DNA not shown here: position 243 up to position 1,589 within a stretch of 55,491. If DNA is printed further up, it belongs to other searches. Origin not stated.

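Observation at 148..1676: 1.5-kb transposase-less Tn7-like element inserted about 30 bp downstream of nrdJb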

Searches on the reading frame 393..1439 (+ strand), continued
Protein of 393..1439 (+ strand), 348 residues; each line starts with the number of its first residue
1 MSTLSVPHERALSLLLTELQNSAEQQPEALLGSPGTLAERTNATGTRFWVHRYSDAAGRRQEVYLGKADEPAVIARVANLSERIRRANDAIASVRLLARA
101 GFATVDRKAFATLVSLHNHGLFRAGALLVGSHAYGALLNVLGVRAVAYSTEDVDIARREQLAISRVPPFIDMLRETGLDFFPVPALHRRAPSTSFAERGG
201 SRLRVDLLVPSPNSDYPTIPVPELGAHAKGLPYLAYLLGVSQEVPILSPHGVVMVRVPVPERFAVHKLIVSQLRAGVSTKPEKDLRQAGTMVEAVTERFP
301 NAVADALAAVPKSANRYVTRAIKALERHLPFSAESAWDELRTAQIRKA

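Call 71: fold_search(model_id=the predicted structure, library=pdb)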
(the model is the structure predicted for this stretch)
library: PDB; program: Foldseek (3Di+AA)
matches with E <= 10: 416; with E <= 0.001: 0
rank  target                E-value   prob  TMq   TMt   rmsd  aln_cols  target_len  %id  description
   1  3m9q_A                7.0e-01  0.63  0.08  0.29   8.8        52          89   21  Drosophila MSL3 chromodomain (released 2010-07-21)
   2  8k84_B                7.8e-01  0.28  0.13  0.23  10.3        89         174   19  De novo design protein -N3 (released 2024-07-31)
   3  8s4t_A                8.2e-01  0.77  0.12  0.27   7.6        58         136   10  DNA bound structure of PrgE from plasmid pCF10 (released 2024-05-29)
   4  8h5z_B                8.7e-01  0.44  0.13  0.08   8.7        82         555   16  Crystal structure of RadD/ATP analogue complex (released 2023-10-18)
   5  8k84_A                8.7e-01  0.25  0.13  0.22  10.3        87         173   17  De novo design protein -N3 (released 2024-07-31)
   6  7vg4_B                8.7e-01  0.10  0.11  0.17  17.1       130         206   18  10,5-methenyltetrahydrofolate cyclohydrolase from Methylobacterium extorquens AM1 strain (released 2022-07-06)
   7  8h5y_A                9.6e-01  0.41  0.12  0.08   8.6        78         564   15  Crystal structure of RadD- ADP complex (released 2023-10-18)
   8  8dg5_K                9.6e-01  0.18  0.11  0.14  11.8       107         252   10  Structural Basis of MicroRNA Biogenesis by Dicer-1 and Its Partner Protein Loqs-PB - complex IIb (released 2022-11-16)
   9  9mw6_A                1.0e+00  0.20  0.11  0.08  10.1        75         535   15  Cryo-EM structure of ancestral Dicer helicase bound to 27-bp dsRNA (released 2025-03-12)
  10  4mdb                  1.1e+00  0.25  0.12  0.17   9.1        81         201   14  Structure of Mos1 transposase catalytic domain and Raltegravir with Mg (released 2014-01-22)
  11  3omc_A                1.1e+00  0.13  0.07  0.11  15.4        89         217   18  Structure of human SND1 extended tudor domain in complex with the symmetrically dimethylated arginine PIWIL1 peptide R (released 2010-09-15)
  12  8h5z_A                1.2e+00  0.38  0.13  0.08   8.6        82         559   16  Crystal structure of RadD/ATP analogue complex (released 2023-10-18)
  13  8aa9_A                1.3e+00  0.30  0.10  0.18   4.4        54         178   20  Crystal structure of the Rpa1 AROD-OB-1 domains (released 2023-05-03)
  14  8s4s_B                1.3e+00  0.63  0.12  0.28   7.8        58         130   10  PrgE from plasmid pCF10 (released 2024-05-29)
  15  8aa9_B                1.3e+00  0.30  0.10  0.18   4.3        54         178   20  Crystal structure of the Rpa1 AROD-OB-1 domains (released 2023-05-03)
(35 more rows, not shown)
